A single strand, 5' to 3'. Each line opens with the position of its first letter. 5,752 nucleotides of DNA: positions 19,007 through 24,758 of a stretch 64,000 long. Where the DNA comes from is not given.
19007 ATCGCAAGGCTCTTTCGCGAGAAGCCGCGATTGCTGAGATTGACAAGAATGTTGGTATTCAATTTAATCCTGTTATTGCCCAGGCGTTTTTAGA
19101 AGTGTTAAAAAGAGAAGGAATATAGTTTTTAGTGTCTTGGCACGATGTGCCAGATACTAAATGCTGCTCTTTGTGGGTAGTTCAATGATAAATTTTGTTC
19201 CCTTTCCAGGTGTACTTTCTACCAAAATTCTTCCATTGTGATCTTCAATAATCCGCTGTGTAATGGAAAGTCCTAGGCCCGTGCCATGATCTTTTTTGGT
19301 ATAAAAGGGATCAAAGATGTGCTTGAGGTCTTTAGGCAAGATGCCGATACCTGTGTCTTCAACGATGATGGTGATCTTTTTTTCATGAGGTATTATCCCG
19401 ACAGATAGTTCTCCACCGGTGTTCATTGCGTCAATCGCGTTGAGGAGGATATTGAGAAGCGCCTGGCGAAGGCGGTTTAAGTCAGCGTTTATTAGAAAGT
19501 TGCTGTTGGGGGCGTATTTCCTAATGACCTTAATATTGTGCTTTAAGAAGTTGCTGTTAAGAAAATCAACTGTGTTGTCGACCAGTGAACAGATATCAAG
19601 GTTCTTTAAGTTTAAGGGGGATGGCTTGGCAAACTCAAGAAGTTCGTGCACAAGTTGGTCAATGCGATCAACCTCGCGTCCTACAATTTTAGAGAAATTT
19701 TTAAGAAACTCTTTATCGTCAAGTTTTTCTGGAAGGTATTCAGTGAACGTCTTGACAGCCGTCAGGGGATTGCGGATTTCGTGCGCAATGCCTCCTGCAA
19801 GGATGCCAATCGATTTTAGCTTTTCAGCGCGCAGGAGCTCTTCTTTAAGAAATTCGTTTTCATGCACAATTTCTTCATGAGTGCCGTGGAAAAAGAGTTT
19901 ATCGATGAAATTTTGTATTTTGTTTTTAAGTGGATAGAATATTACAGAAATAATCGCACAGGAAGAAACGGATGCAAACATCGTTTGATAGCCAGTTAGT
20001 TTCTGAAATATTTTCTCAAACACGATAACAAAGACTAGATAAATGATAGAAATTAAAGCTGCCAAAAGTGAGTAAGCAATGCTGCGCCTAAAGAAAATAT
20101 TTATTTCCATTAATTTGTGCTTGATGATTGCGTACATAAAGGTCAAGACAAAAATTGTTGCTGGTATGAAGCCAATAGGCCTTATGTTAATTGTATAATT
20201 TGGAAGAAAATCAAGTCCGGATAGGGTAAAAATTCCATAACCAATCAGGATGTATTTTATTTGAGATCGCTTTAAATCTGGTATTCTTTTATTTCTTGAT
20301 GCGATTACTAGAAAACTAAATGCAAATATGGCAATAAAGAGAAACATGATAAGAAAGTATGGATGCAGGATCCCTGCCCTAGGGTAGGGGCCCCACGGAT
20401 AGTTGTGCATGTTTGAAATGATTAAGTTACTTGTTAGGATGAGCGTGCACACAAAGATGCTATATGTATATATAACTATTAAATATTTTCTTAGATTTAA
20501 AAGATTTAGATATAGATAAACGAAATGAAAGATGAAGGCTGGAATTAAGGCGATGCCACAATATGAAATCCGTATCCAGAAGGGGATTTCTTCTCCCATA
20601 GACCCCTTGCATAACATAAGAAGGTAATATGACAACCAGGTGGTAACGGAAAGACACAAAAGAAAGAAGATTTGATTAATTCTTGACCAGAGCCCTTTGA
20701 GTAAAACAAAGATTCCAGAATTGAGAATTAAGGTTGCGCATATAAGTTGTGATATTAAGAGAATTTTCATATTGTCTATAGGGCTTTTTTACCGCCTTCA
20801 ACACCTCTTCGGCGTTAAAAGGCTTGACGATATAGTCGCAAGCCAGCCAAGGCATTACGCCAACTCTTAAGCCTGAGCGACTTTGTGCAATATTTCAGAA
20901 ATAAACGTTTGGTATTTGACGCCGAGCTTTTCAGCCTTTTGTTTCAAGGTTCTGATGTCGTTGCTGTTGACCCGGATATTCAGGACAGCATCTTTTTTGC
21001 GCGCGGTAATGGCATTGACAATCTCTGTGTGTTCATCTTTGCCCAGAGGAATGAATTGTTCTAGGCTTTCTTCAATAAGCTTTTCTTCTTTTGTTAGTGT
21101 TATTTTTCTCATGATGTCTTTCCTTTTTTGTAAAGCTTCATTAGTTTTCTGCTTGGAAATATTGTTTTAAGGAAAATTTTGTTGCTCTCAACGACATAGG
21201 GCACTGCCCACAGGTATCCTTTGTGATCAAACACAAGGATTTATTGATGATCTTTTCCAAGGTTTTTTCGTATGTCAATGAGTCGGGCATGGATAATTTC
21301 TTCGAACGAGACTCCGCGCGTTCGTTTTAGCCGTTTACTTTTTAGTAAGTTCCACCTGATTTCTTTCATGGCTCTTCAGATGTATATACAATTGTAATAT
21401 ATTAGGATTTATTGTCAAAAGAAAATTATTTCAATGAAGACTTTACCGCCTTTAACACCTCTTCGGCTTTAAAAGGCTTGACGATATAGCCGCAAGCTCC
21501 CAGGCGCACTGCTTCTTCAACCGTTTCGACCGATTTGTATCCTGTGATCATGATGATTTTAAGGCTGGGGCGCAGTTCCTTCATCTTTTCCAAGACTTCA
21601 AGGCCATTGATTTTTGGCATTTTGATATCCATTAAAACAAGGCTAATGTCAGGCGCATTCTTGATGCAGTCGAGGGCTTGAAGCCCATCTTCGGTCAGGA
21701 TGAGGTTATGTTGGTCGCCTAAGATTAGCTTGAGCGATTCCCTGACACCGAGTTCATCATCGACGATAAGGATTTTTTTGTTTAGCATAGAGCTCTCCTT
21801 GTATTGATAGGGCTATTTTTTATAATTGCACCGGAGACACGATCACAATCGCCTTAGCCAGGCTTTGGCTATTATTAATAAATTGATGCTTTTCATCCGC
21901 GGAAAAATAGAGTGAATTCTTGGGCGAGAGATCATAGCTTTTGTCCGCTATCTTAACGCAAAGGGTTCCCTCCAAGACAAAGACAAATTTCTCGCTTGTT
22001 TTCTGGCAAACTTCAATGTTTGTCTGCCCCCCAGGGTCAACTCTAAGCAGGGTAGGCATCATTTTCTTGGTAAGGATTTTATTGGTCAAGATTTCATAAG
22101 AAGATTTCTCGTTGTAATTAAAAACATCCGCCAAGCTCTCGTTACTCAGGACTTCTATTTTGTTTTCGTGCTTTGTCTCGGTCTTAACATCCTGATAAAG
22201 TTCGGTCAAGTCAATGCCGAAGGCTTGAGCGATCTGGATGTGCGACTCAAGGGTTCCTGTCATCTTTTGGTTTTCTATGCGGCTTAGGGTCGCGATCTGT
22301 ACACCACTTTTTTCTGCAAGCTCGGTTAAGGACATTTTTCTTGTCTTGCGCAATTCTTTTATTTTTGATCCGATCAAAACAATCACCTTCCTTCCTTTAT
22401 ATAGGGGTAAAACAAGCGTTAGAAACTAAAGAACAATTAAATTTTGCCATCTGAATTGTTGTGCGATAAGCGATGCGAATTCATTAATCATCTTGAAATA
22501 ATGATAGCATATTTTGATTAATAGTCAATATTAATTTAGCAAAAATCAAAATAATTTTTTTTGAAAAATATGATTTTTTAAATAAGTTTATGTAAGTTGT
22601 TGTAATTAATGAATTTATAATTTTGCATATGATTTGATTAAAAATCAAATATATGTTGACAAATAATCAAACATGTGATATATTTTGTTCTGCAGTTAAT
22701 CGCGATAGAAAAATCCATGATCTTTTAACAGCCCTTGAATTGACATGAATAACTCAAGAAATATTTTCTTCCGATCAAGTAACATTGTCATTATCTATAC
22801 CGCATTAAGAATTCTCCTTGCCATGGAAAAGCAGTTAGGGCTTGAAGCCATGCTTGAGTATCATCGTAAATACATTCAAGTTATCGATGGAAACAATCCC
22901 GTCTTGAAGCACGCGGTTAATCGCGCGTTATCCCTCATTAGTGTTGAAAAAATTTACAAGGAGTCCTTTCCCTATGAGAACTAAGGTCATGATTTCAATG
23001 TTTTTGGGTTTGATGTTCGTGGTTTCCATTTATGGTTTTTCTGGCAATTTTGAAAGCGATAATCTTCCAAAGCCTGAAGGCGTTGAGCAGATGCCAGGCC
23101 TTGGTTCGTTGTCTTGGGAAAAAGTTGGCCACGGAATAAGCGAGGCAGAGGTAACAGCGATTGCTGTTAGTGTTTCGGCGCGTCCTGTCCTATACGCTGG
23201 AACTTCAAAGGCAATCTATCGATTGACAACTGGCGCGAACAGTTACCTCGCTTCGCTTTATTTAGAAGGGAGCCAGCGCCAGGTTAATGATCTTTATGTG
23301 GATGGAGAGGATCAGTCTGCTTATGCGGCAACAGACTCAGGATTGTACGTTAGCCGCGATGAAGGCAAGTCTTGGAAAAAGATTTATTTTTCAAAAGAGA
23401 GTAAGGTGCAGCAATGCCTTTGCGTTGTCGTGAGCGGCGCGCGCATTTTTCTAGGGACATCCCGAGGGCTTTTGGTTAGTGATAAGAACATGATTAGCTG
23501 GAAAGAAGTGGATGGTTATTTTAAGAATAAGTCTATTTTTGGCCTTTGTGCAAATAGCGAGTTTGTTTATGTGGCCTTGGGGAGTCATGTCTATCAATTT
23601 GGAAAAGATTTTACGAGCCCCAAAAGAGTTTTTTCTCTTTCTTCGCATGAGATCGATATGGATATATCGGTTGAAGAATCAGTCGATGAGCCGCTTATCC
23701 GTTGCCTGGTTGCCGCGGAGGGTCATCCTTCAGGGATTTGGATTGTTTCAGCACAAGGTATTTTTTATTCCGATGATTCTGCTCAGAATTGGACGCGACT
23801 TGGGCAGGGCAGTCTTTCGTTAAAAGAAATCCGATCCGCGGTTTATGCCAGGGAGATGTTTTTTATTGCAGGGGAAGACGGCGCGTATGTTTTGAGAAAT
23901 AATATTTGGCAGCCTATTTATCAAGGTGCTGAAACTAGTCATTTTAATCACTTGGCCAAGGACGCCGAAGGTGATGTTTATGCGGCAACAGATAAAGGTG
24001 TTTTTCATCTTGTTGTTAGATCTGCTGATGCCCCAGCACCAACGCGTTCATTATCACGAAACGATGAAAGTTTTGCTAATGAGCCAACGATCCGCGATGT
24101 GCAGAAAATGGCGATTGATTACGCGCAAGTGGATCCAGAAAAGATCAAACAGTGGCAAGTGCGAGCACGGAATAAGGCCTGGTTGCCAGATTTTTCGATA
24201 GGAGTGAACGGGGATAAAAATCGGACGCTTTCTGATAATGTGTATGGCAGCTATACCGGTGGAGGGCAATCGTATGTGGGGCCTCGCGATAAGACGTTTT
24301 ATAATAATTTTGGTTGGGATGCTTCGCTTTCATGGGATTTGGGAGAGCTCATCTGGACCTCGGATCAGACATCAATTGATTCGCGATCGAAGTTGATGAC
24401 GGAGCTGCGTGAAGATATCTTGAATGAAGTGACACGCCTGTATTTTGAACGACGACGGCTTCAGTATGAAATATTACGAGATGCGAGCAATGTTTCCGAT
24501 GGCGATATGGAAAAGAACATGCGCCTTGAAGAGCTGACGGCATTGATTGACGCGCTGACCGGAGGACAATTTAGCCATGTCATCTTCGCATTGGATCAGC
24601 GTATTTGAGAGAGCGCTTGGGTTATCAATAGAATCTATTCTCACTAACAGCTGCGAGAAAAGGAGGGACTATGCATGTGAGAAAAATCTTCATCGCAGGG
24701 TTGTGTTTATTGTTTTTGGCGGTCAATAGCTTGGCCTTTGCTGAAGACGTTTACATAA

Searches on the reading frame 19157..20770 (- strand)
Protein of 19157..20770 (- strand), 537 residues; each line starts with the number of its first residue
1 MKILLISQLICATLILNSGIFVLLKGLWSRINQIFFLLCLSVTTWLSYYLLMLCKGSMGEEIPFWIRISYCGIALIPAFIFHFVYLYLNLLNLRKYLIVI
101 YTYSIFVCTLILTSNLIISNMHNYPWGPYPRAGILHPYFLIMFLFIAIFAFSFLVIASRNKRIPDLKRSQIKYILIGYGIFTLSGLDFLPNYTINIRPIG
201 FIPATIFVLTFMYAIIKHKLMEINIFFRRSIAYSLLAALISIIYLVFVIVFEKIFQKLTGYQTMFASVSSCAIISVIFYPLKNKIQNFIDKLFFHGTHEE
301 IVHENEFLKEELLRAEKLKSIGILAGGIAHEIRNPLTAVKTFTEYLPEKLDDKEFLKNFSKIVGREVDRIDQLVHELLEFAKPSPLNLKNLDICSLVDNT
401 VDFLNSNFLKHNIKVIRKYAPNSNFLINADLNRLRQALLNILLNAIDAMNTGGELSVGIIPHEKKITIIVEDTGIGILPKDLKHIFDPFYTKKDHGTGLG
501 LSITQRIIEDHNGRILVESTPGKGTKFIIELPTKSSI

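Call 9: search_protein_families(library=pfam, proteins=[window:19157-20770:-], max_evalue=0.01)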
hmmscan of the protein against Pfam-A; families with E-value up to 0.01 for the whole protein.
window:19157-20770:- (537 aa): 4 families
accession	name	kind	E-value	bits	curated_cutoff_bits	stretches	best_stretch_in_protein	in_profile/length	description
PF02518.31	HATPase_c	-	1.9e-28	99.5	26.4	1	430-534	2-110/111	Histidine kinase-, DNA gyrase B-, and HSP90-like ATPase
PF00512.31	HisKA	-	4.2e-13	49.6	26.9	1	324-382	5-62/66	His Kinase A (phospho-acceptor) domain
PF16927.11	HisKA_7TM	-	6.9e-12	46.1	28.6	1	18-223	12-222/224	N-terminal 7TM region of histidine kinase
PF13589.12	HATPase_c_3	-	0.0029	18.1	25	1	434-489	3-57/137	Histidine kinase-, DNA gyrase B-, and HSP90-like ATPase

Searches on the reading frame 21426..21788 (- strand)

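Call 9: search_protein_families(library=pfam, proteins=[window:21426-21788:-], max_evalue=0.01)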
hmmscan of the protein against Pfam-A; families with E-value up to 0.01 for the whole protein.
window:21426-21788:- (120 aa): 2 families
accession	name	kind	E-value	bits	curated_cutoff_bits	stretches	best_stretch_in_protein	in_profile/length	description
PF00072.30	Response_reg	-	1.7e-27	96.2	30.2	1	6-116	1-111/111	Response regulator receiver domain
PF21332.3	AmiR_N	-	0.003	18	27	1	47-114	40-106/111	AmiR, N-terminal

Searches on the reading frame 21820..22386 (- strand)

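Call 9: search_protein_families(library=pfam, proteins=[window:21820-22386:-], max_evalue=0.01)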
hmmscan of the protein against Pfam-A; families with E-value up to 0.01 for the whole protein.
window:21820-22386:- (188 aa): 9 families
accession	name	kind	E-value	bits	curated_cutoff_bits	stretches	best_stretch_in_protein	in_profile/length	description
PF01381.28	HTH_3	-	3.5e-11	43.4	23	1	9-63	1-55/55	Helix-turn-helix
PF07883.17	Cupin_2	-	2.2e-10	40.5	27.2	1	114-182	3-69/70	Cupin domain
PF12844.13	HTH_19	-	4.5e-10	39.7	30.2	1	6-66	1-61/64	Helix-turn-helix domain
PF13443.12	HTH_26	-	2e-08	34.8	22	1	8-67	1-61/63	Cro/C1-type HTH DNA-binding domain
PF13560.12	HTH_31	-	1.6e-05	25.6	27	1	6-61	3-59/64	Helix-turn-helix domain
PF11699.14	CENP-C_C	-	0.0024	18.5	29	1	102-177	4-79/85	Mif2/CENP-C like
PF01050.24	MannoseP_isomer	-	0.0069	17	23.6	0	113-174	32-92/116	Mannose-6-phosphate isomerase C-terminal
PF13413.12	HTH_25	-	0.0071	16.6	24.6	0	10-42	3-35/62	Helix-turn-helix domain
PF04552.19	Sigma54_DBD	-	0.0072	16.5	22.8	0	14-77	46-109/160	Sigma-54, DNA binding domain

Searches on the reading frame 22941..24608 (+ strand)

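Call 9: search_protein_families(library=pfam, proteins=[window:22941-24608:+], max_evalue=0.01)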
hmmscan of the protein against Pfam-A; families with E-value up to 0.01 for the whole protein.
window:22941-24608:+ (555 aa): 2 families
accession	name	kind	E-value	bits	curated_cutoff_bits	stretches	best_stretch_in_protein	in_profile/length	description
PF15902.12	Sortilin-Vps10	-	0.0018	17.5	33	0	135-197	3-67/446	Sortilin, neurotensin receptor 3,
PF23366.1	Beta-prop_HVO_0234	-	0.0021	18.1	27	0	75-155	152-227/274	HVO_0234-like, beta propeller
